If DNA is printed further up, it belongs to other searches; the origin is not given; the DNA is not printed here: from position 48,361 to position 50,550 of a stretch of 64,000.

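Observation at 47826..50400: Large protein built almost entirely of nested tandem repeats, family not recognised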

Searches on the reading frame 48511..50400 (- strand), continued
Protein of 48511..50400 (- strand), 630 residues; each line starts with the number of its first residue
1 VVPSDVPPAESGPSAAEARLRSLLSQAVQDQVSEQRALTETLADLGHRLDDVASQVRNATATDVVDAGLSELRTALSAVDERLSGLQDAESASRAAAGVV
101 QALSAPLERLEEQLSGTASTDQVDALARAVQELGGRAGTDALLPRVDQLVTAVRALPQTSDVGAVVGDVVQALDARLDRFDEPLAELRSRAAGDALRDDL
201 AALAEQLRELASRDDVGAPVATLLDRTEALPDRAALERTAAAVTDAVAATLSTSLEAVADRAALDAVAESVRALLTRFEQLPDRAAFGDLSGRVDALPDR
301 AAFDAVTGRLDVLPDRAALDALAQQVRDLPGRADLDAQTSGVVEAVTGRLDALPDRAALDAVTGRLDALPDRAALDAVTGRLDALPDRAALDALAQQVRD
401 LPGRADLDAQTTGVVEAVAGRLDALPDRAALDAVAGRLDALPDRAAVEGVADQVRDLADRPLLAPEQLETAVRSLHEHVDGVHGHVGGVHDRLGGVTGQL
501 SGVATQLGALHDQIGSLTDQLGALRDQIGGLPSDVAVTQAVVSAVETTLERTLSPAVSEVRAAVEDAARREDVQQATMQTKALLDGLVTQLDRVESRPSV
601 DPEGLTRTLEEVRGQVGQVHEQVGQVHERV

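Call 39: find_encoding_contigs(protein=P0177, flank=8000, max_places=2)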
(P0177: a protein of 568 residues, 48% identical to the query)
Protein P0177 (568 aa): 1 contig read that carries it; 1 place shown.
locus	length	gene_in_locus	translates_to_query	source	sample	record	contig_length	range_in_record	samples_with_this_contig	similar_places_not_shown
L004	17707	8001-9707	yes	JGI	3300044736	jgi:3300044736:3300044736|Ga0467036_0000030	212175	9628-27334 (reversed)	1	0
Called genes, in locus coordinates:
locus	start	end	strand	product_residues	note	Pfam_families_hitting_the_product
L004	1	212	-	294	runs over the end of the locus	PF21686:LigD_Prim-Pol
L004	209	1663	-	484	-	PF13298:LigD_N, PF01068:DNA_ligase_A_M, PF04679:DNA_ligase_A_C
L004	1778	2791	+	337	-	PF00296:Bac_luciferase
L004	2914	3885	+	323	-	PF02735:Ku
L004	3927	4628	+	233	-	-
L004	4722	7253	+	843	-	PF01590:GAF, PF13185:GAF_2, PF00989:PAS (faint), PF08447:PAS_3, PF08448:PAS_4, PF01590:GAF (weak), PF13185:GAF_2 (weak), PF07228:SpoIIE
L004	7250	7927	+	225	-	PF01965:DJ-1_PfpI (weak), PF03575:Peptidase_S51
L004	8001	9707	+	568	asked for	PF04513:Baculo_PEP_C (faint), PF07889:DUF1664 (faint), PF05531:NPV_P10 (faint)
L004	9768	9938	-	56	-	PF05532:CsbD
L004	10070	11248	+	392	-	PF00899:ThiF, PF00581:Rhodanese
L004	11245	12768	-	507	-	PF00154:RecA_N (faint), PF05625:PAXNEB (faint), PF13481:AAA_25, PF03796:DnaB_C (faint), PF06745:ATPase, PF13191:AAA_16 (faint), PF06745:ATPase, PF13481:AAA_25, +2 more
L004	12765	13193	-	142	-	PF13581:HATPase_c_2, PF02518:HATPase_c (weak)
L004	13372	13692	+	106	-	PF01035:DNA_binding_1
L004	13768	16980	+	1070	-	PF00580:UvrD-helicase, PF13245:AAA_19, PF13604:AAA_30 (faint), PF13361:UvrD_C, PF13538:UvrD_C_2 (faint), PF12705:PDDEXK_1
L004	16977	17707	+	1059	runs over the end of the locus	PF00580:UvrD-helicase, PF13245:AAA_19, PF13361:UvrD_C, PF13538:UvrD_C_2 (faint), PF12705:PDDEXK_1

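Call 44: search_solved_structures(query=A3, max_evalue=1)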
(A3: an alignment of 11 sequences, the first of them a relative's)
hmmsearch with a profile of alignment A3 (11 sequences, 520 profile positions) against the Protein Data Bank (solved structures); distinct sequences matched with E-value up to 1: 154 (the best 60 are shown).
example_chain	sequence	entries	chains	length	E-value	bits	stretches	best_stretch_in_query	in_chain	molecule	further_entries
8qae_A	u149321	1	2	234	4e-07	32.9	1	79-273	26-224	sc-apCC-6-SLLA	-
6gaj_A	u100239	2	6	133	5.2e-07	32.5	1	238-326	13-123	Outer capsid protein sigma-1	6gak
6gao_A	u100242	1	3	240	2.2e-06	30.5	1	238-348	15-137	Outer capsid protein sigma-1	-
7zgx_A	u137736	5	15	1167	2e-05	27.3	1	87-241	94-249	S-layer protein SlpA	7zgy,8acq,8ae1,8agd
7zr2_A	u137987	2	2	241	4.3e-05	26.2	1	51-275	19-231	Spike protein S2',Chimeric protein mimic of SARS-CoV-2 Spike HR1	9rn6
9rgx_A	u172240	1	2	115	4.4e-05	26.2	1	249-327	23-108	sc-apCC3-ACW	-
6ds9_A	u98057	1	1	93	6.4e-05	25.6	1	251-325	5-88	de novo designed three helix bundle GRa3D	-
9rgy_A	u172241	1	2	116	9.9e-05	25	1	249-323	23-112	sc-apCC3-CW-0NTT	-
8a3k_UNK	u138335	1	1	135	0.00027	23.6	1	85-196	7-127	sc-apCC-4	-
9lc0_A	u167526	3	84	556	0.00028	23.5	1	109-339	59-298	60 kDa protein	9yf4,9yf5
7wxz_A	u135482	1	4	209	0.00048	22.7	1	222-321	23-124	Spike protein S2'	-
7cot_A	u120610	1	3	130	0.00051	22.7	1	221-321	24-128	Spike glycoprotein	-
6lxt_A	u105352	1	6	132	0.00051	22.6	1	221-321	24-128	Spike protein S2, Spike protein S2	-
1wyy_A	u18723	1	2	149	0.00078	22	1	213-320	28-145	E2 Glycoprotein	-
7muc_AF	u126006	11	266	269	0.001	21.6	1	57-133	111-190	DotF | IcmG (DotF)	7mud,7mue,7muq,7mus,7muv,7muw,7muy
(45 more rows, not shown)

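Call 47: find_encoding_contigs(protein=P0176, flank=7000, max_places=1)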
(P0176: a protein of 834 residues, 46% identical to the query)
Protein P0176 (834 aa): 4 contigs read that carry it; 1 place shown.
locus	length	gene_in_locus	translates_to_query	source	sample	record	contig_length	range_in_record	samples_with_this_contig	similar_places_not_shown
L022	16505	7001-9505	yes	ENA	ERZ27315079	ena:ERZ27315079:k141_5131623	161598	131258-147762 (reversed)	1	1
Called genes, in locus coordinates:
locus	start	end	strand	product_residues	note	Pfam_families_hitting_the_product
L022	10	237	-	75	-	PF11305:DUF3107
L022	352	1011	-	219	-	PF00440:TetR_N, PF19344:TetR_C_32 (faint), PF21943:TetR_C_46 (weak)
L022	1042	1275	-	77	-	PF19655:DUF6158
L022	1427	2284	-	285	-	PF21686:LigD_Prim-Pol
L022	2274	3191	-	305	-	PF01068:DNA_ligase_A_M, PF04679:DNA_ligase_A_C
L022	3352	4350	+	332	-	PF02735:Ku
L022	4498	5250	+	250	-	-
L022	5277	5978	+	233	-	PF03575:Peptidase_S51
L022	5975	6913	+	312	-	PF00561:Abhydrolase_1, PF00975:Thioesterase, PF12146:Hydrolase_4, PF12697:Abhydrolase_6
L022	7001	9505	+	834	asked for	-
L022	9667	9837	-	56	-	PF05532:CsbD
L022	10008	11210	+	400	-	PF00899:ThiF, PF00581:Rhodanese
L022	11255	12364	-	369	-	PF07690:MFS_1, PF00083:Sugar_tr, PF07690:MFS_1 (weak)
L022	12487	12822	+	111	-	PF01035:DNA_binding_1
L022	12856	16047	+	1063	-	PF00580:UvrD-helicase, PF13245:AAA_19, PF13604:AAA_30 (faint), PF13361:UvrD_C, PF13538:UvrD_C_2 (faint), PF12705:PDDEXK_1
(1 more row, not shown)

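Call 48: find_encoding_contigs(protein=P0222, flank=7000, max_places=1)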
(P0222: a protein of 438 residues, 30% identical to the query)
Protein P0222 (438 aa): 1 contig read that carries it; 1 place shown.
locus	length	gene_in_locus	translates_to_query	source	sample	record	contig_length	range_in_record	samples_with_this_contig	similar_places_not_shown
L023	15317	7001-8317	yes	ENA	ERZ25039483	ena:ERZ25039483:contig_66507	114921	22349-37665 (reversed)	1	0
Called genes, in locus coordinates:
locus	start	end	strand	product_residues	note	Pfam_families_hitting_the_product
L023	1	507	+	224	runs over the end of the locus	PF00702:Hydrolase, PF12710:HAD, PF13419:HAD_2, PF13242:Hydrolase_like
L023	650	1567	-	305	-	PF21686:LigD_Prim-Pol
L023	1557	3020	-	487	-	PF13298:LigD_N, PF01068:DNA_ligase_A_M, PF09414:RNA_ligase (faint), PF04679:DNA_ligase_A_C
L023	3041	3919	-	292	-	PF00892:EamA (weak)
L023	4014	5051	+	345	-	PF02735:Ku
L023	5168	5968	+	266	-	-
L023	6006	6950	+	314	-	PF00561:Abhydrolase_1, PF00975:Thioesterase (weak), PF12146:Hydrolase_4, PF12697:Abhydrolase_6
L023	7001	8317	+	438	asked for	PF10805:DUF2730 (faint), PF04513:Baculo_PEP_C (faint)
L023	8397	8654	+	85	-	-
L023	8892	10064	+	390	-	PF00899:ThiF, PF00581:Rhodanese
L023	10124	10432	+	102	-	PF01035:DNA_binding_1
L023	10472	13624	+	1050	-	PF00580:UvrD-helicase, PF13245:AAA_19, PF13604:AAA_30 (faint), PF13361:UvrD_C, PF13538:UvrD_C_2 (faint), PF12705:PDDEXK_1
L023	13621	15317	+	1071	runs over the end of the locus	PF00580:UvrD-helicase, PF13245:AAA_19, PF13361:UvrD_C, PF13538:UvrD_C_2 (faint), PF12705:PDDEXK_1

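Call 49: find_encoding_contigs(protein=P0241, flank=7000, max_places=1)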
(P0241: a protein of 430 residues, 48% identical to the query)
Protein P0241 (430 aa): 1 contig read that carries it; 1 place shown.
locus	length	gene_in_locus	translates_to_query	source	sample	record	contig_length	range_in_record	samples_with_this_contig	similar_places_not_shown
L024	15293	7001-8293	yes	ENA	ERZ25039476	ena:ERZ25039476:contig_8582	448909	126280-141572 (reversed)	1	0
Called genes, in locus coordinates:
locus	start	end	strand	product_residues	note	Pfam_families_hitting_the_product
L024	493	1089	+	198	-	PF01609:DDE_Tnp_1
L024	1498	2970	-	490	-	PF04679:DNA_ligase_A_C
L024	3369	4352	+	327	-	PF02735:Ku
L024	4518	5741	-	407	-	-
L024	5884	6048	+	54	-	-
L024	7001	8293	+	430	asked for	-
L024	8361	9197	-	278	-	-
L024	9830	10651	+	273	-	PF00899:ThiF, PF00581:Rhodanese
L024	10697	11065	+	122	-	PF01035:DNA_binding_1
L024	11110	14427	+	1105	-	PF00580:UvrD-helicase, PF13245:AAA_19, PF13604:AAA_30 (faint), PF13538:UvrD_C_2 (faint), PF13361:UvrD_C, PF12705:PDDEXK_1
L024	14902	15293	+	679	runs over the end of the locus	-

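Call 60: predict_structure(alignment_id=A5)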
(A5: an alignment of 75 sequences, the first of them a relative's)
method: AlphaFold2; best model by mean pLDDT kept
length: 318 residues; sequences in the alignment: 75
mean_pLDDT: 69.6   pTM: 0.34
mean pLDDT of the five models: 69.6, 69.4, 68.9, 67.6, 67.5
residues with pLDDT >= 90: 118; 70-90: 38; 50-70: 61; < 50: 101
segments of 3 or more residues with pLDDT < 50: 1-6, 16-18, 187-196, 198-214, 229-234, 252-272, 275-277, 281-285, 287-289, 291-294, 304-309
pLDDT, mean of each block of 10 residues (from residue 1): 48 50 81 95 95 93 90 92 93 84 73 90 93 94 93 95 95 85 54 46 44 48 52 50 63 45 41 46 45 47 48 58
secondary structure, 60 per line:
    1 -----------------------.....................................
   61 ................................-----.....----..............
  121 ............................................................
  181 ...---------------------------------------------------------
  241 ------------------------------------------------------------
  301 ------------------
elements in order: H24-92 H98-102 H107-183

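Call 63: fold_search(model_id=the predicted structure, library=pdb)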
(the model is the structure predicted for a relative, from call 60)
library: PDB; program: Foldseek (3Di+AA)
matches with E <= 10: 0; with E <= 0.001: 0
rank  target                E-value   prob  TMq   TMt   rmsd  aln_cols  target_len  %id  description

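Call 70: search_protein_families(library=phrogs, proteins=[window:48511-50400:-, P0233], max_evalue=0.001)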
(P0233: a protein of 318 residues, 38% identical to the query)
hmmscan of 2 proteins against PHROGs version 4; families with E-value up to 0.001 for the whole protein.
window:48511-50400:- (630 aa): 6 families
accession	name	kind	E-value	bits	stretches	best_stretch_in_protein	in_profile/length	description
phrog_18412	-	head and packaging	7.9e-08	33.1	0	240-334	122-218/229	minor head protein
phrog_736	-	unknown function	8.3e-07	30.1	0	359-401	52-92/112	-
phrog_73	-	head and packaging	3.5e-06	27.9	0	39-122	180-268/287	head scaffolding protein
phrog_3590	-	unknown function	0.00014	22.4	0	38-138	208-337/481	-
phrog_16352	-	unknown function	0.00024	21.3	1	478-584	45-156/422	-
phrog_3550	-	unknown function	0.00067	21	0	507-534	4-31/79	-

P0233 (318 aa): 0 families

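Call 71: search_protein_families(library=padloc, proteins=[window:48511-50400:-, P0233], max_evalue=0.001)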
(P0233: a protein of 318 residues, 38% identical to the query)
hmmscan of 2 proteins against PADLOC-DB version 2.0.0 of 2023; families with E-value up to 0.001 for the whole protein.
window:48511-50400:- (630 aa): 7 families
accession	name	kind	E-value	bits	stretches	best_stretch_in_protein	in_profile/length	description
PDLC03863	LmuB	-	1e-08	32.4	1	503-597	346-440/610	-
PDLC00006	DruC1|DruC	-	1.5e-08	31.6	0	431-598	163-323/626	Unknown function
PDLC02663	DndD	-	3.1e-05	21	1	16-132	395-511/675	DndD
PDLC00553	JetC2|JetC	-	9.9e-05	18.4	1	492-624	746-878/1361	DUF3584 domain; MukB-like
PDLC02046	Cas7d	-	0.00031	18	0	505-595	196-284/305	-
PDLC00503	JetC1|JetC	-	0.00035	16.8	0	500-627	342-470/1146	DUF3584 domain; MukB-like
PDLC02756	PbeC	-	0.00045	17.3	0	18-149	383-514/643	PbeC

P0233 (318 aa): 0 families

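Call 77: list_cluster_members(proteins=[P0151, P0167, P0175, P0176, P0183, P0187, P0205, P0218, P0001, P0002])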
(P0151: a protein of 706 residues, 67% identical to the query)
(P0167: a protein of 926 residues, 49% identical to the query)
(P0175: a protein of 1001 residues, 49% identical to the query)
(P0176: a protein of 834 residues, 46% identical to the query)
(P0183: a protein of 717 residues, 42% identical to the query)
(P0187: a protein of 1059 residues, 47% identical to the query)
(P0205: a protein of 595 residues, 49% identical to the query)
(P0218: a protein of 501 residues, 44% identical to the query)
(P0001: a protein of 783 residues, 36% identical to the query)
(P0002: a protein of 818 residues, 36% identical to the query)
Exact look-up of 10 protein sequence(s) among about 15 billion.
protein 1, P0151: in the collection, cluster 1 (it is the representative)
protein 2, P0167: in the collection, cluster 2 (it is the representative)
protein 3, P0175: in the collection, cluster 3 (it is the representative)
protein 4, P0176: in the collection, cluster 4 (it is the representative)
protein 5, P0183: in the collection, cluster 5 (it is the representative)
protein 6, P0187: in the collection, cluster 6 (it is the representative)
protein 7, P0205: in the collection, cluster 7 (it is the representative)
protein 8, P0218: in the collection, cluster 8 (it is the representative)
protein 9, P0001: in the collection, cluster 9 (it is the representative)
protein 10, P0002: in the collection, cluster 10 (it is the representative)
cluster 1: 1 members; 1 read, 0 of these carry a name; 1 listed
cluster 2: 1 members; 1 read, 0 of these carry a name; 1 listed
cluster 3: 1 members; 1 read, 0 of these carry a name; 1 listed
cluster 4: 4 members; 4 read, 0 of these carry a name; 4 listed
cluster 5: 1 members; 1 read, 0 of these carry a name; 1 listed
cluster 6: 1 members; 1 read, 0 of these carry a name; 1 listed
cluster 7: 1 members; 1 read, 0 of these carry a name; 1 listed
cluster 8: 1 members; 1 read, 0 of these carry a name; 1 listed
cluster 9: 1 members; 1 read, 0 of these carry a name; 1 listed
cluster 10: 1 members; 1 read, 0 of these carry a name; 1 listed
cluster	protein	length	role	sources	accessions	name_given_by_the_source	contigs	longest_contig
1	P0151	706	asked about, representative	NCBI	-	-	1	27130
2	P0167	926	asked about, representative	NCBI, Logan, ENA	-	-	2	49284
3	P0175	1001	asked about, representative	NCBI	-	-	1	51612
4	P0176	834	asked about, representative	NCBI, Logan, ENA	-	-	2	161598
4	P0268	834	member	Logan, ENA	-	-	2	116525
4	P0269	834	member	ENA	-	-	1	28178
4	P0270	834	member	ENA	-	-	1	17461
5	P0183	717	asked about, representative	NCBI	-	-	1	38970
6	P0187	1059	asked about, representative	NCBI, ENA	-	-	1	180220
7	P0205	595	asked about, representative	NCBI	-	-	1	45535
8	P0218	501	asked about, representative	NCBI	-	-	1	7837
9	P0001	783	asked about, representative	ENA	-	-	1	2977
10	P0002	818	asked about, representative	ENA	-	-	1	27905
